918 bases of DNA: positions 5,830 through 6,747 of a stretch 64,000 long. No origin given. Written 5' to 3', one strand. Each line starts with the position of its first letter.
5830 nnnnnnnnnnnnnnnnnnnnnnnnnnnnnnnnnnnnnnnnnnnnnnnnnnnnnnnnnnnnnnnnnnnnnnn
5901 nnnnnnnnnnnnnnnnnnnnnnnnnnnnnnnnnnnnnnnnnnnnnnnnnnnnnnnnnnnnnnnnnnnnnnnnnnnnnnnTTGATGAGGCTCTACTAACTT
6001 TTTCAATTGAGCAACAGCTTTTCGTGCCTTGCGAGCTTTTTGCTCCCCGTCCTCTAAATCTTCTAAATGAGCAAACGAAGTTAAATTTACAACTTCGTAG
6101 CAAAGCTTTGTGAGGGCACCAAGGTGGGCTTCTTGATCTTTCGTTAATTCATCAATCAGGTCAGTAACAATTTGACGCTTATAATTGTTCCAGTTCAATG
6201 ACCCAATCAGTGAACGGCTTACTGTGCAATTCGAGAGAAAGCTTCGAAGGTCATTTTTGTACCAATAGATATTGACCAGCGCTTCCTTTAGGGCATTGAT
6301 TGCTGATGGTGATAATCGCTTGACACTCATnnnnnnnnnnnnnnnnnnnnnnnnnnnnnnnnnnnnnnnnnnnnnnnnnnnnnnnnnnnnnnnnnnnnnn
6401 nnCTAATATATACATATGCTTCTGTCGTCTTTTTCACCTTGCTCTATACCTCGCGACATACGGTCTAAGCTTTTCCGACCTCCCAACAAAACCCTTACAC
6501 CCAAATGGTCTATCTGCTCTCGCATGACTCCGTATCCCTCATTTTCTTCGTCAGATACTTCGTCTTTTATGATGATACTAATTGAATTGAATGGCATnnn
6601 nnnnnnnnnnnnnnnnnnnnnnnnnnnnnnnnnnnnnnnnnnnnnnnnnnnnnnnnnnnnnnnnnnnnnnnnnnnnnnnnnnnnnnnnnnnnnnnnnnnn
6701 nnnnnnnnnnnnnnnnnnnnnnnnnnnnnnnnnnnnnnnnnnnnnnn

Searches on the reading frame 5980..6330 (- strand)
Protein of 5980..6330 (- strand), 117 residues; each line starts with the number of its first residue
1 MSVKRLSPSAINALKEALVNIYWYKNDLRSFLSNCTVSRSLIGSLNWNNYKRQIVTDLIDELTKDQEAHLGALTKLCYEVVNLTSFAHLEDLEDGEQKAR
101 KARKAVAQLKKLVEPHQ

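Call 63: search_protein_representatives(protein=window:5980-6330:-)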
Query: 117 residues. Proteins with E-value up to 0.001 (for the whole library): 393; up to 1e-10: 176; up to 1e-30: 6. The best 150 are listed.
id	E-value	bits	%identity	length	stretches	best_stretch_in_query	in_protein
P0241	5.2e-37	142.7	61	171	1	3-117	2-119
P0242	1.5e-36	141.2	57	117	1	4-117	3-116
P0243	5.4e-34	133.0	57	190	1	4-117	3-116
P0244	9.3e-34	132.2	53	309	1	3-117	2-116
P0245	1.5e-32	128.3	62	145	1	4-101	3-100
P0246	4.6e-31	123.6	52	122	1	4-111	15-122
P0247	1.9e-30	121.6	54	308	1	4-117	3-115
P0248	8.8e-28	113.0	52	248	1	4-117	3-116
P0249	9.3e-28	112.9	57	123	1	14-103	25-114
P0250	1.6e-27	112.2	50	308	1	2-114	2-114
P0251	4.4e-27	110.8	47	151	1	2-116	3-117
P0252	5.6e-27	110.4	46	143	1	2-115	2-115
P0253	6.1e-27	110.3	49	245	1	13-117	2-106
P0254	1.2e-26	109.4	50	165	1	4-113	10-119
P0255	1.2e-26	109.4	51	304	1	4-115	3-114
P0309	7.6e-17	77.8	43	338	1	3-114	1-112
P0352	1.0e-13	67.8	37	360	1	3-110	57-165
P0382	1.8e-12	63.8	26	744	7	22-83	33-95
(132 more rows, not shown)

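Call 66: search_protein_families(library=pfam, proteins=[P0382, P0352, P0309], max_evalue=0.01)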
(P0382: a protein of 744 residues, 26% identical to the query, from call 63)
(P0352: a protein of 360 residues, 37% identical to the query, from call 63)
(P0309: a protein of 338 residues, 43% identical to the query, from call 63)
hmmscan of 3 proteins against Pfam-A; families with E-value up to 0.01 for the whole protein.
P0382 (744 aa): 8 families
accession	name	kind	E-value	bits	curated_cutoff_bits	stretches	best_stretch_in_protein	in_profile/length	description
PF00291.31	PALP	-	8.8e-102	340.8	35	7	549-681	143-276/295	Pyridoxal-phosphate dependent enzyme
PF15471.11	TMEM171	-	5.8e-10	39.1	27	0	84-125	49-90/320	Transmembrane protein family 171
PF02038.21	ATP1G1_PLM_MAT8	-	2e-09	37.1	26.9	0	18-31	27-40/48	ATP1G1/PLM/MAT8 family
PF10386.15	DUF2441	-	3e-05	24.5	25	0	399-430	35-66/141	Protein of unknown function (DUF2441)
PF14088.11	DUF4268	-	0.00014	22.4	27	0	25-66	80-120/140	Domain of unknown function (DUF4268)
PF09864.15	MliC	-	0.00043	20.7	22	0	44-64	30-50/67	Membrane-bound lysozyme-inhibitor of c-type lysozyme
PF20260.4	PUA_4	-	0.0016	18.9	23.9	0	40-55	4-19/48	RNA methyltransferase PUA domain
PF16242.11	Pyrid_ox_like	-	0.0046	16.9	28.8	0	674-698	80-104/149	Pyridoxamine 5'-phosphate oxidase like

P0352 (360 aa): 0 families

P0309 (338 aa): 1 family
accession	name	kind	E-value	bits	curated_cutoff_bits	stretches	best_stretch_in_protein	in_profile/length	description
PF19961.5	EAD8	-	0.0062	17.6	27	0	13-80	8-78/96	Effector-associated domain 8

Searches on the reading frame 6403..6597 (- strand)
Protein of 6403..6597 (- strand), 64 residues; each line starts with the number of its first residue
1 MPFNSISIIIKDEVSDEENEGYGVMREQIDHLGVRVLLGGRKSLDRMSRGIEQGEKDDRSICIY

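Call 3: search_protein_families(library=pfam, proteins=[window:6403-6597:-], max_evalue=1)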
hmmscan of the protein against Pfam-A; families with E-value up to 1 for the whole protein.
window:6403-6597:- (64 aa): 0 families

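Call 4: search_protein_families(library=padloc, proteins=[window:6403-6597:-], max_evalue=1)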
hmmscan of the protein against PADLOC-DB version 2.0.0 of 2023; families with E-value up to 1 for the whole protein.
window:6403-6597:- (64 aa): 0 families

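Call 5: search_protein_families(library=ncbifam, proteins=[window:6403-6597:-], max_evalue=1)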
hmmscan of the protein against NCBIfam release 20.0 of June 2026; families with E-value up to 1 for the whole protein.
window:6403-6597:- (64 aa): 0 families

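Call 95: search_protein_families(library=phrogs, proteins=[window:6403-6597:-], max_evalue=0.01)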
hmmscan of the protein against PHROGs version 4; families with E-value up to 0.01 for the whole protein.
window:6403-6597:- (64 aa): 1 family
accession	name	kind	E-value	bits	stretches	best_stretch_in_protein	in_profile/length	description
phrog_20810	-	unknown function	0.0047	17.8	1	3-31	11-39/89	-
